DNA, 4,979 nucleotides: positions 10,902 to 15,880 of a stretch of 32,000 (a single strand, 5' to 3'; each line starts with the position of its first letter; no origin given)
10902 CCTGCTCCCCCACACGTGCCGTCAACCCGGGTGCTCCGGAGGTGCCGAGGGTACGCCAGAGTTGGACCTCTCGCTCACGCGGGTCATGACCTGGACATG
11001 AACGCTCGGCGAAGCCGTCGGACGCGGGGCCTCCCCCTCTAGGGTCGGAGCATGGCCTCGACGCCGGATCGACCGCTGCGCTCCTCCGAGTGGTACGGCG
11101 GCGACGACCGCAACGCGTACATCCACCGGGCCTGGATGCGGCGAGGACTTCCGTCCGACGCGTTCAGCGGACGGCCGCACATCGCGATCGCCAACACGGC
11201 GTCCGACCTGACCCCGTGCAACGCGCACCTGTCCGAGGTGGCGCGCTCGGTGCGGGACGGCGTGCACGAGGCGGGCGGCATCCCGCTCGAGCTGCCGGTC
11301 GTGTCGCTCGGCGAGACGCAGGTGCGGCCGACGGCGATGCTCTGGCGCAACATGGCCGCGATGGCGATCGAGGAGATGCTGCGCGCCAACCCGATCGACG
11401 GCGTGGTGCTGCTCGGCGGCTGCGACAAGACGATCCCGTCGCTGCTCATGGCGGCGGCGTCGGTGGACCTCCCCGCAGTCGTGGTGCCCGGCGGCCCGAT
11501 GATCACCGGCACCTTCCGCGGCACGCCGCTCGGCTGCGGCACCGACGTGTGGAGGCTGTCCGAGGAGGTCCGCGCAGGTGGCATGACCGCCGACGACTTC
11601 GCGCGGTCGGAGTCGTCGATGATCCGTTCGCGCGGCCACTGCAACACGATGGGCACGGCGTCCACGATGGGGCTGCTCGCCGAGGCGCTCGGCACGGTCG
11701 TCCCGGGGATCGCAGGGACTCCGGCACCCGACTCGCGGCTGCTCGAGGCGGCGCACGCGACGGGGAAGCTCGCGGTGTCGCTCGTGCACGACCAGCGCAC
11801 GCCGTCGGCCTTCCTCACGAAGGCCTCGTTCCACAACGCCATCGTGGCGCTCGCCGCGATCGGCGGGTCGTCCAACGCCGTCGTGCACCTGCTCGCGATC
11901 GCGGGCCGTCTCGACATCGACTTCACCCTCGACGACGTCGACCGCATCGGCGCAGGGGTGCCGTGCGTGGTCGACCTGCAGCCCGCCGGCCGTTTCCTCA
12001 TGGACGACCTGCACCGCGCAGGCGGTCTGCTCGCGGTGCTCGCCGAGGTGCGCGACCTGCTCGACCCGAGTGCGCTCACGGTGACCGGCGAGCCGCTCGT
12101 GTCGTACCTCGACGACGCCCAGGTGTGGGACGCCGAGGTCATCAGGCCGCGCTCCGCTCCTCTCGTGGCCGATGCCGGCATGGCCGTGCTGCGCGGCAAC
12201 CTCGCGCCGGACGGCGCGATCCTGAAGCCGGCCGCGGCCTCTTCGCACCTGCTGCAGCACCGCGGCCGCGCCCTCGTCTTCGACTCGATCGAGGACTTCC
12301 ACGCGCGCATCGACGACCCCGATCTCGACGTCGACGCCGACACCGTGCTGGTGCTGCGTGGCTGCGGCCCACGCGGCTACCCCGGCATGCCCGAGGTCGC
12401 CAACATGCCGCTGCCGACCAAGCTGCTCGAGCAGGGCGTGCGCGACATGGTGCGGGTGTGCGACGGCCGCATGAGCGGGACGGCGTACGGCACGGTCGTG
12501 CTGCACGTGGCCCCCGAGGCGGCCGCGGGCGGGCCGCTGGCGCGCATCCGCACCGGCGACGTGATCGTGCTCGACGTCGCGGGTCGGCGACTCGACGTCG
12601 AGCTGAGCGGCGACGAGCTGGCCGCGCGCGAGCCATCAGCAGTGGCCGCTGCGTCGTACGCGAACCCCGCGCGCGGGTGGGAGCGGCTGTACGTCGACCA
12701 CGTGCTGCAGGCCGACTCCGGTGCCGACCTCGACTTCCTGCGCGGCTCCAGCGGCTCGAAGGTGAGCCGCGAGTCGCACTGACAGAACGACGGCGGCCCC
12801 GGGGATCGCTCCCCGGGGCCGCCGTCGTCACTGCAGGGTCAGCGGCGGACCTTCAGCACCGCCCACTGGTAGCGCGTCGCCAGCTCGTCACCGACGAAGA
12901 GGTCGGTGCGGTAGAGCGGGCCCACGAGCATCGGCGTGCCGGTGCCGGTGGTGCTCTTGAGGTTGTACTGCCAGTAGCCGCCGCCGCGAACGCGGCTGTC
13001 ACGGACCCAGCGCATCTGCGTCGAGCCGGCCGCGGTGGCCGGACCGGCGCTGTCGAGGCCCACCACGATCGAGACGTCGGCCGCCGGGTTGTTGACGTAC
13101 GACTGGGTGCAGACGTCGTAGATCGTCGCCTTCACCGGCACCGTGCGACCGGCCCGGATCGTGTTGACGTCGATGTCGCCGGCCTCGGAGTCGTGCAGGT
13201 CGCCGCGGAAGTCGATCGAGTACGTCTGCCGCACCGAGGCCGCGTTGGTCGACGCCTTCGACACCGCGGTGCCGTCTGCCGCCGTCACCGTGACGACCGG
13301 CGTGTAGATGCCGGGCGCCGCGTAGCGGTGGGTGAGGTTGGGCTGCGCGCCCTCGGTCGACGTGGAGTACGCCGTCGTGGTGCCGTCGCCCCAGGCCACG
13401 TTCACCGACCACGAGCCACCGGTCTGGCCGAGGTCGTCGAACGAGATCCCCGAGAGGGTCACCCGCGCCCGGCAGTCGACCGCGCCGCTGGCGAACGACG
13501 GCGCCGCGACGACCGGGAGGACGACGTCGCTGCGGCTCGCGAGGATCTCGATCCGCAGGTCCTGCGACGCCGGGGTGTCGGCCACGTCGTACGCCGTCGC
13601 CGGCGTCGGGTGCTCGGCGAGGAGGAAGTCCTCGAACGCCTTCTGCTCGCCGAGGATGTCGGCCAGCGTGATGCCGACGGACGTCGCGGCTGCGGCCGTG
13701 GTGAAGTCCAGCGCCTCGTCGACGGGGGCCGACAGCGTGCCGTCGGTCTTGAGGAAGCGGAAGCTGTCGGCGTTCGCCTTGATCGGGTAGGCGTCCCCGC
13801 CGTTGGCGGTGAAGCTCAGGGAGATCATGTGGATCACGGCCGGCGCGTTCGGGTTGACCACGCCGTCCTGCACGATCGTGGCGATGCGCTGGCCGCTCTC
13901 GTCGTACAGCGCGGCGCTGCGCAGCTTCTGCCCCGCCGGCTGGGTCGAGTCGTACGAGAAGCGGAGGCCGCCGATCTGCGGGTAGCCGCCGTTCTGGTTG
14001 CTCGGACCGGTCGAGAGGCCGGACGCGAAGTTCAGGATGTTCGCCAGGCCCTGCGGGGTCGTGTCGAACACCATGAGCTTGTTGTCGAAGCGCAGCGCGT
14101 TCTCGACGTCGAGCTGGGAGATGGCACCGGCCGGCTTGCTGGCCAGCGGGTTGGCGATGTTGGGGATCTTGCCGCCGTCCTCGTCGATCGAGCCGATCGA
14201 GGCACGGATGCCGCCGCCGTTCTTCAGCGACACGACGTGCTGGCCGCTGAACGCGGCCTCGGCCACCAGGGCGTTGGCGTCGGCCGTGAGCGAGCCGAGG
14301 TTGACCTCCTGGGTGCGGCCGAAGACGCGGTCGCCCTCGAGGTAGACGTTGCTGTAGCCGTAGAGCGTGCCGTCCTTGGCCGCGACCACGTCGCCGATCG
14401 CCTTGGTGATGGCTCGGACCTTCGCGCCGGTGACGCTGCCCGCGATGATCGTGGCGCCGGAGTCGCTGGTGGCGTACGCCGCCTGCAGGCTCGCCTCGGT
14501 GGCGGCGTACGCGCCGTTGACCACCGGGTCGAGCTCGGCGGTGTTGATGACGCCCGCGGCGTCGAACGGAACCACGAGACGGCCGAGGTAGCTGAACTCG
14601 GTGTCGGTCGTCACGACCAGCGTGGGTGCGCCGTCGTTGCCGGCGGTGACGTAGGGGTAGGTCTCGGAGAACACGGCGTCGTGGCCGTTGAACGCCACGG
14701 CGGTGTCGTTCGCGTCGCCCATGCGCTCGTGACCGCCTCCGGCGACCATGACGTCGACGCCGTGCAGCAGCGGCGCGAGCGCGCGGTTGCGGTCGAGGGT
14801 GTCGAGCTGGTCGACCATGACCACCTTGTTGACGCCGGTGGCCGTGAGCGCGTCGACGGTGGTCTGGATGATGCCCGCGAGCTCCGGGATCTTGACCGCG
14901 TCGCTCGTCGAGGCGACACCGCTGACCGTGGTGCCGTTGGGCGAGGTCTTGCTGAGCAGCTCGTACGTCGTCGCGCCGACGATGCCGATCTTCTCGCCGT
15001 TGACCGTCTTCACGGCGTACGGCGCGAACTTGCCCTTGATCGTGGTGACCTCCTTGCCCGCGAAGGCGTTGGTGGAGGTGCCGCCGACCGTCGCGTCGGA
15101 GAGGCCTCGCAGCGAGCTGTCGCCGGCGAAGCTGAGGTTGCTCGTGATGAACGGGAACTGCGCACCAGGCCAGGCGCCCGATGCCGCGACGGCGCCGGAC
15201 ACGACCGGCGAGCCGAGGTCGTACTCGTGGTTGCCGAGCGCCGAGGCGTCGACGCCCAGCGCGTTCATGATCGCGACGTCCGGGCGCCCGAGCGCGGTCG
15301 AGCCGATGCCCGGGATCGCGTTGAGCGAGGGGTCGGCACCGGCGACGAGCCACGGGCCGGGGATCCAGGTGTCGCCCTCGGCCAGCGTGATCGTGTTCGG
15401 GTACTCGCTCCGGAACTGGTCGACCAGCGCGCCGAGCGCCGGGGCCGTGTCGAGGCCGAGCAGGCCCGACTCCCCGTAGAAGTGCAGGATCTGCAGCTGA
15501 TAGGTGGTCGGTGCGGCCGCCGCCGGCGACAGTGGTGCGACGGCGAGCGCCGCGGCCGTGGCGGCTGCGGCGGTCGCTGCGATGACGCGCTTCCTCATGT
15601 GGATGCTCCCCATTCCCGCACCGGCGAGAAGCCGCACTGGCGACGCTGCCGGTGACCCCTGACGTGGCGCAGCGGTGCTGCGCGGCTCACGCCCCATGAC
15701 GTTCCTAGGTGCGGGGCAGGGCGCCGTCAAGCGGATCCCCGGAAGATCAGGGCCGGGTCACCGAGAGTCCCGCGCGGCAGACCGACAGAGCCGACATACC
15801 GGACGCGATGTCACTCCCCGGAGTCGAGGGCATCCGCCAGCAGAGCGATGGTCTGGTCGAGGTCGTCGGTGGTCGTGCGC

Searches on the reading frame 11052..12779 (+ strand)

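Call 37: search_protein_families(library=pfam, proteins=[window:11052-12779:+], max_evalue=0.001)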
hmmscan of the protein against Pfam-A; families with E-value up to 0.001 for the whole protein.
window:11052-12779:+ (576 aa): 2 families
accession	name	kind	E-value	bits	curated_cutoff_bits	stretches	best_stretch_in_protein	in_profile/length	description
PF00920.27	ILVD_EDD_N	-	2.4e-99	332.9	27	1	41-349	1-313/316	Dihydroxy-acid/6-phosphogluconate dehydratase N-terminal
PF24877.1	ILV_EDD_C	-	1.7e-60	204.2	27.7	1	362-558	1-191/191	Dihydroxy-acid/6-phosphogluconate dehydratase C-terminal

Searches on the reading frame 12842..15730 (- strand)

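Call 37: search_protein_families(library=pfam, proteins=[window:12842-15730:-], max_evalue=0.001)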
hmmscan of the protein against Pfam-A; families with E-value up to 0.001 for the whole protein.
window:12842-15730:- (963 aa): 2 families
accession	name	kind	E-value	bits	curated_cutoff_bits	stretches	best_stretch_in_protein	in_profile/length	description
PF02872.23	5_nucleotid_C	-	3.3e-14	53.7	23.6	1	471-649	17-154/158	5'-nucleotidase, C-terminal domain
PF18911.6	PKD_4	-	3.8e-06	27.3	27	1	769-828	30-81/85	PKD domain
